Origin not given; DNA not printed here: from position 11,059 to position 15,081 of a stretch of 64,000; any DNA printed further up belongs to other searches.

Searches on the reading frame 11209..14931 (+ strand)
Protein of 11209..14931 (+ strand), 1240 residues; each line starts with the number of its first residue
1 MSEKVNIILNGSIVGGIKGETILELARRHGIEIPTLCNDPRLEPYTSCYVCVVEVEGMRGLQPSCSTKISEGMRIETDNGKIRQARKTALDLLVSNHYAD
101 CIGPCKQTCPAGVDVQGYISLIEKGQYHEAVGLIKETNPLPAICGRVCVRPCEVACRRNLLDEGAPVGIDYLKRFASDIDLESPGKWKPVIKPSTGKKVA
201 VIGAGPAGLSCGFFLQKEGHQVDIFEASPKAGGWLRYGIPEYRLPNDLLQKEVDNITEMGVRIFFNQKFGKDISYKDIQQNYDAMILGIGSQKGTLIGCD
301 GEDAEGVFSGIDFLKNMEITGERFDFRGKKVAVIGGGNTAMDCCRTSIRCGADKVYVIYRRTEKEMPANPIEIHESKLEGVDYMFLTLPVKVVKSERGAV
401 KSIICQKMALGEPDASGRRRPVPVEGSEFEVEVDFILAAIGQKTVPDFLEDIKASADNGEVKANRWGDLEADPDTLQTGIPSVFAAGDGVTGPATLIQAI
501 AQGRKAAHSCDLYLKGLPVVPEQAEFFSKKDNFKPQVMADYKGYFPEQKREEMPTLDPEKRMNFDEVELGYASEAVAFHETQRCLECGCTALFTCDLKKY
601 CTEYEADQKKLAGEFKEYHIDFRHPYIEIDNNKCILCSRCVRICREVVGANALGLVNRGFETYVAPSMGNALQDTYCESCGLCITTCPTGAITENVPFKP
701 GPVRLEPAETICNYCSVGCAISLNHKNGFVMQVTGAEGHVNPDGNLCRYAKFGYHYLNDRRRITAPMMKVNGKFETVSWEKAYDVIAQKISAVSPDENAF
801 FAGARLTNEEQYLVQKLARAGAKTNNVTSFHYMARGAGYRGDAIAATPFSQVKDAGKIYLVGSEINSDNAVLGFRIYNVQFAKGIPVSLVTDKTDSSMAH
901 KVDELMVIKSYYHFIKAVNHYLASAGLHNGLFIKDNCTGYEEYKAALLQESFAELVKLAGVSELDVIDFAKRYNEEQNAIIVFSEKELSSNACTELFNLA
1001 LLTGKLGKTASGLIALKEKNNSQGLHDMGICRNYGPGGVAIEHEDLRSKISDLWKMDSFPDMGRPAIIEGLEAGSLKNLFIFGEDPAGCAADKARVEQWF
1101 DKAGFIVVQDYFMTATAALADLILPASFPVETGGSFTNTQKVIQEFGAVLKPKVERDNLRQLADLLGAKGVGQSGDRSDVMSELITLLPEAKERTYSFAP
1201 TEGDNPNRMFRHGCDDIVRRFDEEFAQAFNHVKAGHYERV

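Call 53: search_protein_families(library=pfam, proteins=[window:11209-14931:+], max_evalue=0.001)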
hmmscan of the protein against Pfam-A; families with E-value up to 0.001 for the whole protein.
window:11209-14931:+ (1240 aa): 19 families
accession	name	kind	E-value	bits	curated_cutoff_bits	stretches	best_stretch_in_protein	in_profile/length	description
PF00384.28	Molybdopterin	-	2.9e-36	125.7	24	1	762-1155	1-339/353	Molybdopterin oxidoreductase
PF07992.20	Pyr_redox_2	-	3e-29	102.8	26.1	1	197-503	1-291/291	Pyridine nucleotide-disulphide oxidoreductase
PF14691.11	Fer4_20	-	1e-18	67.6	25.8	1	103-181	30-109/113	Dihydroprymidine dehydrogenase domain II, 4Fe-4S cluster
PF13510.11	Fer2_4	-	4.1e-16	59.2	22.8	1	3-79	2-81/82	2Fe-2S iron-sulfur cluster binding domain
PF22117.2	Fer4_Nqo3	-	1.1e-10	41.9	27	1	625-693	2-67/67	NADH-quinone oxidoreductase subunit 3, ferredoxin-like domain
PF13738.12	Pyr_redox_3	-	1.2e-09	38.3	30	1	322-487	157-305/305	Pyridine nucleotide-disulphide oxidoreductase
PF13450.12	NAD_binding_8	-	1.4e-08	35.3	21.9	1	201-236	1-36/68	NAD(P)-binding Rossmann-like domain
PF04879.21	Molybdop_Fe4S4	-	3.5e-08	33.7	22.7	1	709-758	5-54/55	Molybdopterin oxidoreductase Fe4S4 domain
PF00070.33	Pyr_redox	-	4.8e-08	33.9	22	0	330-404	1-78/82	Pyridine nucleotide-disulphide oxidoreductase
PF12838.12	Fer4_7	-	2.7e-07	31.4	27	1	633-691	1-52/52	4Fe-4S dicluster domain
PF14697.11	Fer4_21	-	6.8e-06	26.6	35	1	628-693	2-58/59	4Fe-4S dicluster domain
PF13241.12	NAD_binding_7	-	1.7e-05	25.8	22.1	0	324-386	3-67/104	Putative NAD(P)-binding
PF01593.30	Amino_oxidase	-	2.8e-05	24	19.8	0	207-266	2-49/443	Flavin containing amine oxidoreductase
PF01266.30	DAO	-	5.3e-05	23.3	27.9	1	198-233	1-44/353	FAD dependent oxidoreductase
PF03486.20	HI0933_like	-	7.2e-05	22.8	50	1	198-232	2-36/244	HI0933-like protein Rossmann domain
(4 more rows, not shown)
